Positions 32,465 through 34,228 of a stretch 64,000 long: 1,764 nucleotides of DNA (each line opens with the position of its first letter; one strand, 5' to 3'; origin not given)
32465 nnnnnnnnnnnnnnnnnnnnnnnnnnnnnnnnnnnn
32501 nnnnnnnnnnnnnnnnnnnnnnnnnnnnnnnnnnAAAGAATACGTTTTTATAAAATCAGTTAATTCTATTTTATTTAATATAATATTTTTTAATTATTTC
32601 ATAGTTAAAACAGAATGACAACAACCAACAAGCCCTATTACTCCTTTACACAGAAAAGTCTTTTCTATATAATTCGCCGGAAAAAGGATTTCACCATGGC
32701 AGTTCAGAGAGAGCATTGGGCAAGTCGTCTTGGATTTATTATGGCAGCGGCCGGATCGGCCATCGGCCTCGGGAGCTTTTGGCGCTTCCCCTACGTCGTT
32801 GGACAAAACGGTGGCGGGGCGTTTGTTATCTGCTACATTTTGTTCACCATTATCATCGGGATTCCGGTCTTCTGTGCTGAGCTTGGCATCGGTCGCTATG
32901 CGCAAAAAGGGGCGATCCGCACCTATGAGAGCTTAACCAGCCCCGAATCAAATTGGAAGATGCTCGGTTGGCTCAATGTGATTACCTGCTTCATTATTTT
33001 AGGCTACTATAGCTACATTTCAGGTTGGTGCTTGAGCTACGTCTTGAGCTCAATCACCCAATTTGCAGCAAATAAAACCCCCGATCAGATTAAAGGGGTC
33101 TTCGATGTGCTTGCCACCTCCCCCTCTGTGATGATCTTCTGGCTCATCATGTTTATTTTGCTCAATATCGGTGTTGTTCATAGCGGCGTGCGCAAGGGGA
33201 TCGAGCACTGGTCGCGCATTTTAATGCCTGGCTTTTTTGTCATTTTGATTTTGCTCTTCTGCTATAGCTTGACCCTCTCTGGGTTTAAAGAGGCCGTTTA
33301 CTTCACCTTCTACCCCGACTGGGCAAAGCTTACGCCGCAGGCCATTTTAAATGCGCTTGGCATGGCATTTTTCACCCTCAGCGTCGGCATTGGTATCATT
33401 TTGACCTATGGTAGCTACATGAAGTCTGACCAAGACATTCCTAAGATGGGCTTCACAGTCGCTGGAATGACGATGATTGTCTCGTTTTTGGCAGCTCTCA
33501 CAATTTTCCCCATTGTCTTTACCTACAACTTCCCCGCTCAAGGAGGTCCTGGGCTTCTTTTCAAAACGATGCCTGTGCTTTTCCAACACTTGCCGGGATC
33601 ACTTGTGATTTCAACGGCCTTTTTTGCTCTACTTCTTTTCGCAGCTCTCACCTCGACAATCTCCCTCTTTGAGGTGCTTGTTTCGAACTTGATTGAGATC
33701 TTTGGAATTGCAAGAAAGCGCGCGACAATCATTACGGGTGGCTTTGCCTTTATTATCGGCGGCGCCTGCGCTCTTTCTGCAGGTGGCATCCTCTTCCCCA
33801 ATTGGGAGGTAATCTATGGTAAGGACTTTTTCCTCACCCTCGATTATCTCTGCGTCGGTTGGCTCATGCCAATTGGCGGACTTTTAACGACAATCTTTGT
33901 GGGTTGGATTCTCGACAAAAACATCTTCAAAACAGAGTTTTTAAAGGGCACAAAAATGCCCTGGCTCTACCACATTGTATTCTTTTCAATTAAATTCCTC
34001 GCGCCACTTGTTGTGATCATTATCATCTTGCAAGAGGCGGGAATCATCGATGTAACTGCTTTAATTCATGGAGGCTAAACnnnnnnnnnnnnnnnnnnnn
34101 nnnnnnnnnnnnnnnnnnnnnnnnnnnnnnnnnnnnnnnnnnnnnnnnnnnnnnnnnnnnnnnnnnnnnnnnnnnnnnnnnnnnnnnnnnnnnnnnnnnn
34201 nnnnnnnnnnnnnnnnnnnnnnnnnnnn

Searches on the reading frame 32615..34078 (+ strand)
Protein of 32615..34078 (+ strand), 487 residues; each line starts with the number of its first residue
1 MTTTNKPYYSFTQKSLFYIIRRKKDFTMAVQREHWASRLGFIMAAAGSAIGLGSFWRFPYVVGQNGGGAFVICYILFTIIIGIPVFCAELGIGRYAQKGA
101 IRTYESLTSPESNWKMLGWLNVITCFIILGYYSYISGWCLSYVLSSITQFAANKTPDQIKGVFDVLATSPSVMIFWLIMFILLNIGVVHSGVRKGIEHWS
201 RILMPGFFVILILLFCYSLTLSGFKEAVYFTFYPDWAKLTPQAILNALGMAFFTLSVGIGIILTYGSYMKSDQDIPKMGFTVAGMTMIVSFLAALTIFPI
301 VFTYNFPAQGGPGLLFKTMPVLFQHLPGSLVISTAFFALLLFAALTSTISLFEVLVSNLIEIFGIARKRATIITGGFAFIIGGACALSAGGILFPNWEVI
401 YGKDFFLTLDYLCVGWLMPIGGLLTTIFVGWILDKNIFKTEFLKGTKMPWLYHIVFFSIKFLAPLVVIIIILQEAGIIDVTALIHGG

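Call 71: search_protein_families(library=pfam, proteins=[window:32615-34078:+], max_evalue=0.000001)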
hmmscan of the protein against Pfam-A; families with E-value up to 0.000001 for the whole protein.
window:32615-34078:+ (487 aa): 1 family
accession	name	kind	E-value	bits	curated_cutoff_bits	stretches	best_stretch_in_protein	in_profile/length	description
PF00209.24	SNF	-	1.5e-58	199.2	27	2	32-149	1-115/524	Sodium:neurotransmitter symporter family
